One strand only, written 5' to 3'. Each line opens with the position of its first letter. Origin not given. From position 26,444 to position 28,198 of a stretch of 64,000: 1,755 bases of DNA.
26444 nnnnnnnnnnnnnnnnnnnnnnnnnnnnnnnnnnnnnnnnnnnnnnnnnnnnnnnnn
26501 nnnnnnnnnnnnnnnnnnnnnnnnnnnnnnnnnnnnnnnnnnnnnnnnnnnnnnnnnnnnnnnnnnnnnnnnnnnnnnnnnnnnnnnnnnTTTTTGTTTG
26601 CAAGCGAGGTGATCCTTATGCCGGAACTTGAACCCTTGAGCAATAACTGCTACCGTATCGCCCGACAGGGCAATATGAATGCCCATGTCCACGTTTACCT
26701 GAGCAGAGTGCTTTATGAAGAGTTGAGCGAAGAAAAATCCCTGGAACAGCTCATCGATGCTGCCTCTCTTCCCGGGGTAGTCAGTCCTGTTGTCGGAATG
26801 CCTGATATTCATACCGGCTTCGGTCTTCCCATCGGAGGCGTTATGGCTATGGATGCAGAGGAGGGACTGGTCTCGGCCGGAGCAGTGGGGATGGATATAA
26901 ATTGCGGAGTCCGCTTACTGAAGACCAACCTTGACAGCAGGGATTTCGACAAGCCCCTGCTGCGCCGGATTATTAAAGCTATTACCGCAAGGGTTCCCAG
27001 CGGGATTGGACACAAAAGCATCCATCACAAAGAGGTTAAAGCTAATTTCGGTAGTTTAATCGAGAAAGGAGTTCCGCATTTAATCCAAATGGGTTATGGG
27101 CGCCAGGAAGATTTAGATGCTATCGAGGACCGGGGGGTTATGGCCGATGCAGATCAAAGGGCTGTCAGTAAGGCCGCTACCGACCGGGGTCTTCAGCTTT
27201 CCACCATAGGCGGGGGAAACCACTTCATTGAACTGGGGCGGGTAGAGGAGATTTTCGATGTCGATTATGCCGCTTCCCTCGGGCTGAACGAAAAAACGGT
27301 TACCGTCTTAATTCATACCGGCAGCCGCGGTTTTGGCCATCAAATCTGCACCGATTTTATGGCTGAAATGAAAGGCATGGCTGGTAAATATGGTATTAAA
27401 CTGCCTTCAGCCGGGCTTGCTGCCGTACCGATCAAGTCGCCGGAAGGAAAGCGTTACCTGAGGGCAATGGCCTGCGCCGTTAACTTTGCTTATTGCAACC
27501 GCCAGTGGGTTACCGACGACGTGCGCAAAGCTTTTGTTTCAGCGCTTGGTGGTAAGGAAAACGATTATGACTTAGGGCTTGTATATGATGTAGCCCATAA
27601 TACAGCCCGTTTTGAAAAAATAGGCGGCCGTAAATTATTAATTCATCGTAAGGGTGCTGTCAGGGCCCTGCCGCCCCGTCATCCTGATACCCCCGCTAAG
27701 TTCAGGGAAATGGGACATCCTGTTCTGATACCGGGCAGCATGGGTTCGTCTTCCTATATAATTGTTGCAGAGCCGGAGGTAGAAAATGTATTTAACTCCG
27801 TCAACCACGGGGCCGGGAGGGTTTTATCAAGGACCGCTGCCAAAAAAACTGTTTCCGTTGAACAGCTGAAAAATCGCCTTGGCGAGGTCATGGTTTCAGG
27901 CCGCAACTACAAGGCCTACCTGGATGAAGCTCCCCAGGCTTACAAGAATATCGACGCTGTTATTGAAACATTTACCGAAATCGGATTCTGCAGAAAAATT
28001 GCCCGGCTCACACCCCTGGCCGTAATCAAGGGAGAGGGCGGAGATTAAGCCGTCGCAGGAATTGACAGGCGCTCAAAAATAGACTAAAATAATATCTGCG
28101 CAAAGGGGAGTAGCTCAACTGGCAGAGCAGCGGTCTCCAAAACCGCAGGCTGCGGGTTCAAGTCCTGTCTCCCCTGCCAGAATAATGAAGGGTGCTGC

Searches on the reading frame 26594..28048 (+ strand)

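Call 72: search_protein_families(library=pfam, proteins=[window:26594-28048:+], max_evalue=0.00001)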
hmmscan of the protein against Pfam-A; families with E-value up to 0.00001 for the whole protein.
window:26594-28048:+ (484 aa): 1 family
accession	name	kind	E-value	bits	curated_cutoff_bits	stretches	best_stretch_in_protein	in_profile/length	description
PF01139.22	RtcB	-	7.4e-145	483.8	27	1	52-480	1-426/426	tRNA-splicing ligase RtcB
